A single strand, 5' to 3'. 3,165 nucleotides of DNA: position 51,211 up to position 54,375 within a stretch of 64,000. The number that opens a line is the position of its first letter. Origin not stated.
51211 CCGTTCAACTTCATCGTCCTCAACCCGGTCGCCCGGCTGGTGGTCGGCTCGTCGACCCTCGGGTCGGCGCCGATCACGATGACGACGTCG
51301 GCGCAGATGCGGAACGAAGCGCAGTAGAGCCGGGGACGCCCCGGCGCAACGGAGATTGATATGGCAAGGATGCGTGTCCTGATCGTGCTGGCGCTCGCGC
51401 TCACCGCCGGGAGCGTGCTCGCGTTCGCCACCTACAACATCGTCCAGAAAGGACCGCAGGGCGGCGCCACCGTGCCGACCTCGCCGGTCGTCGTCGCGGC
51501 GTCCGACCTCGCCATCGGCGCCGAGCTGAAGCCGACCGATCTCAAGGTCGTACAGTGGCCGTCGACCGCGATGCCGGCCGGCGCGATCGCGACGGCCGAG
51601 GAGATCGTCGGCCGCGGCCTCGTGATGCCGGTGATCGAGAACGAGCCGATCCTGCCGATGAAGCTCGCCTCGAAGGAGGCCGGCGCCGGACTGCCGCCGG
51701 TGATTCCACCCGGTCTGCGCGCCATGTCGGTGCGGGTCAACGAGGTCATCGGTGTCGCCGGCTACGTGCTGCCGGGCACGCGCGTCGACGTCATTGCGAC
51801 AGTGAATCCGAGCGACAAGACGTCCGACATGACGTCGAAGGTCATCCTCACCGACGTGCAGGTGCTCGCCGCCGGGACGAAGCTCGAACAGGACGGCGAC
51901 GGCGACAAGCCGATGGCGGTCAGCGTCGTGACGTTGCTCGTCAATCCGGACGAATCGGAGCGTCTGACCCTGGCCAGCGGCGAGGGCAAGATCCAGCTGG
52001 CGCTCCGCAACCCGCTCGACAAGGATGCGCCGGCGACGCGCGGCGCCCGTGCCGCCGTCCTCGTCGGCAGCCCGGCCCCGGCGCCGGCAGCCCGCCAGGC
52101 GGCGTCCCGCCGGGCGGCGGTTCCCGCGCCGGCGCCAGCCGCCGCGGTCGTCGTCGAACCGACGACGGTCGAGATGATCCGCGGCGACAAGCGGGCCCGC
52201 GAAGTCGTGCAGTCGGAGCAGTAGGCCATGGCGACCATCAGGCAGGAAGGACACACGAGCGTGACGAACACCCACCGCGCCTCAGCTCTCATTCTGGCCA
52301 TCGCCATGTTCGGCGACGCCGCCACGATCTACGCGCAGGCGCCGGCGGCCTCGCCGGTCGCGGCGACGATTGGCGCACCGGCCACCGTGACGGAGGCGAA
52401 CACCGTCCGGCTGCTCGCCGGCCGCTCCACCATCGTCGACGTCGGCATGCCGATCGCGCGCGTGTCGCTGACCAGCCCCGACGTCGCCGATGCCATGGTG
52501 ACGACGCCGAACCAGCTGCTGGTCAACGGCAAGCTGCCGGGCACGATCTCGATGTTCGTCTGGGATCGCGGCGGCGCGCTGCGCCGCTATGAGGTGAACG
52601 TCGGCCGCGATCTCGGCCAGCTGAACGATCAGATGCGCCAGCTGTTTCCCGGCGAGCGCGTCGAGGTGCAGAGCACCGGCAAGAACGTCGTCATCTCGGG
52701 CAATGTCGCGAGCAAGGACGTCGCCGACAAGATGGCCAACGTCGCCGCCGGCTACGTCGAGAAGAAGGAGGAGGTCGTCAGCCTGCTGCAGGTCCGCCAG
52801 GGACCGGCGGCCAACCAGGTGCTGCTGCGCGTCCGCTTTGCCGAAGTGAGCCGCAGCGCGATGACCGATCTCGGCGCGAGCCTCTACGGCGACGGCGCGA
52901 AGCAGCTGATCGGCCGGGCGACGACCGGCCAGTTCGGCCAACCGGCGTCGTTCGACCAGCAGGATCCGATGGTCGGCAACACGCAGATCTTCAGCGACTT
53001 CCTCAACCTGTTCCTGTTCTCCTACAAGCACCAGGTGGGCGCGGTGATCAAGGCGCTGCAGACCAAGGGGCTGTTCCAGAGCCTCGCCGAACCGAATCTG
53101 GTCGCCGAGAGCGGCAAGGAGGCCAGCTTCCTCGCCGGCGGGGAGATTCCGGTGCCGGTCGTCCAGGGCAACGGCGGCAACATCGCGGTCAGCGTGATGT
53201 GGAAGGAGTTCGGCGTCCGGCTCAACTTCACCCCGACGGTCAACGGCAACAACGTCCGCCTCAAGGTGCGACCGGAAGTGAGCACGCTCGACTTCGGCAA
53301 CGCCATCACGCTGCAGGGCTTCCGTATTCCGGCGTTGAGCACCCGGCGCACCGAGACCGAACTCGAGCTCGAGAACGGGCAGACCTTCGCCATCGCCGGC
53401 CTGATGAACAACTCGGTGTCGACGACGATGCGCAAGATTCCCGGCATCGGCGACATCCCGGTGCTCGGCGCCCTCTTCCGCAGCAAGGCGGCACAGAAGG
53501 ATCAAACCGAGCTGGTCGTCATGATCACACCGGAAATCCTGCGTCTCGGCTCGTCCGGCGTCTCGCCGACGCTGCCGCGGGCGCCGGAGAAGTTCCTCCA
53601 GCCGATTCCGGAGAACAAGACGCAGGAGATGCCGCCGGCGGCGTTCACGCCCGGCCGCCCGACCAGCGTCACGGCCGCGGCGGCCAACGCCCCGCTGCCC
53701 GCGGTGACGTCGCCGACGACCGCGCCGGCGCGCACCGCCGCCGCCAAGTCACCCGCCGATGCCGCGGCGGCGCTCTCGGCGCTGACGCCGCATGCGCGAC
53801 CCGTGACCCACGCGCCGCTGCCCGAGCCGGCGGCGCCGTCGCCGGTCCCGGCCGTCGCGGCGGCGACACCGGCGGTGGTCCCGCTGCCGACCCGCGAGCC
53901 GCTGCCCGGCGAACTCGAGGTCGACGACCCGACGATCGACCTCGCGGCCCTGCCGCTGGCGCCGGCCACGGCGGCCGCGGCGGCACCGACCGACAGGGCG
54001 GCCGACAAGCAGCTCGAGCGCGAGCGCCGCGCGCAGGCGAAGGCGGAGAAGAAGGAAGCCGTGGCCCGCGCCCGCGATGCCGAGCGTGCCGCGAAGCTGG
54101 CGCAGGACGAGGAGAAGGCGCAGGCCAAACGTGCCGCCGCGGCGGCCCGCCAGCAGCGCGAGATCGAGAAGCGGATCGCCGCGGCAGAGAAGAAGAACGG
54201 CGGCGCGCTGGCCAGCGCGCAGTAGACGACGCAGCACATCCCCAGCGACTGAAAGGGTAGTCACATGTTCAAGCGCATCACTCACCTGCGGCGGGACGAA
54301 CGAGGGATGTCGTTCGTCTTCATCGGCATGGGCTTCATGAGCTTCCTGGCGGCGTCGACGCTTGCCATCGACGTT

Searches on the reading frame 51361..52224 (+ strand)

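Call 11: search_protein_families(library=pfam, proteins=[window:51361-52224:+], max_evalue=0.001)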
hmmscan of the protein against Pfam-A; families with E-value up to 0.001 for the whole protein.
window:51361-52224:+ (287 aa): 3 families
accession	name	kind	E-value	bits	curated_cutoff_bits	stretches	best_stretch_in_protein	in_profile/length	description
PF16976.10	RcpC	-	8.9e-30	103.4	28.8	1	112-216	4-114/114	Flp pilus assembly protein RcpC/CpaB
PF08666.17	SAF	-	2.9e-08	34.6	21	1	42-99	2-59/63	SAF domain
PF13144.11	ChapFlgA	-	0.00013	22.4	23.8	1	42-105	2-63/122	Chaperone for flagella basal body P-ring formation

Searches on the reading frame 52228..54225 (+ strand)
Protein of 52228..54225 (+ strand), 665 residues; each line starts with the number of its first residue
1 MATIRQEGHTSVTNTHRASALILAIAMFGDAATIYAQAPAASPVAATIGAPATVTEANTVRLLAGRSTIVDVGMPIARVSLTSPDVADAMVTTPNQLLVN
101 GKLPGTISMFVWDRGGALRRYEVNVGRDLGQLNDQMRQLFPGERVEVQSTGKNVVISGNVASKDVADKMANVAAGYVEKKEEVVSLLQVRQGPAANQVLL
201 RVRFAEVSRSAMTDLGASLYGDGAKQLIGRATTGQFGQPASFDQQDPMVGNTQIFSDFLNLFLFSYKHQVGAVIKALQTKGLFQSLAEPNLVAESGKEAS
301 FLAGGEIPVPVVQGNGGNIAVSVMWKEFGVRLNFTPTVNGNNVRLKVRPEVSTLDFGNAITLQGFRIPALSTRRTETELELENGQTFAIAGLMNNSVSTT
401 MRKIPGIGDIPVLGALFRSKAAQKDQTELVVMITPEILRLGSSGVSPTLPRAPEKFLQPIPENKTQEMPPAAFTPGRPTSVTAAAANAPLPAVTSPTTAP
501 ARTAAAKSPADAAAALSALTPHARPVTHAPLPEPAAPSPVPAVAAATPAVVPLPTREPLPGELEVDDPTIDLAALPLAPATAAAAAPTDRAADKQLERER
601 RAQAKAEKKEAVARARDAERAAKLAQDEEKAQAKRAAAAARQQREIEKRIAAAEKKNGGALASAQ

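Call 47: search_protein_families(library=pfam, proteins=[window:52228-54225:+], max_evalue=0.0001)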
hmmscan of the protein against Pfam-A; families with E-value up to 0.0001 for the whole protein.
window:52228-54225:+ (665 aa): 2 families
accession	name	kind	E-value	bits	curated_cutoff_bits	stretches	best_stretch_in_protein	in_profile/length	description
PF00263.26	Secretin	-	1e-43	149.3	27.5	1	276-439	1-169/169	Bacterial type II and III secretion system protein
PF13629.12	T2SS-T3SS_pil_N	-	8.5e-16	57.9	23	1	57-125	2-71/72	Pilus formation protein N terminal region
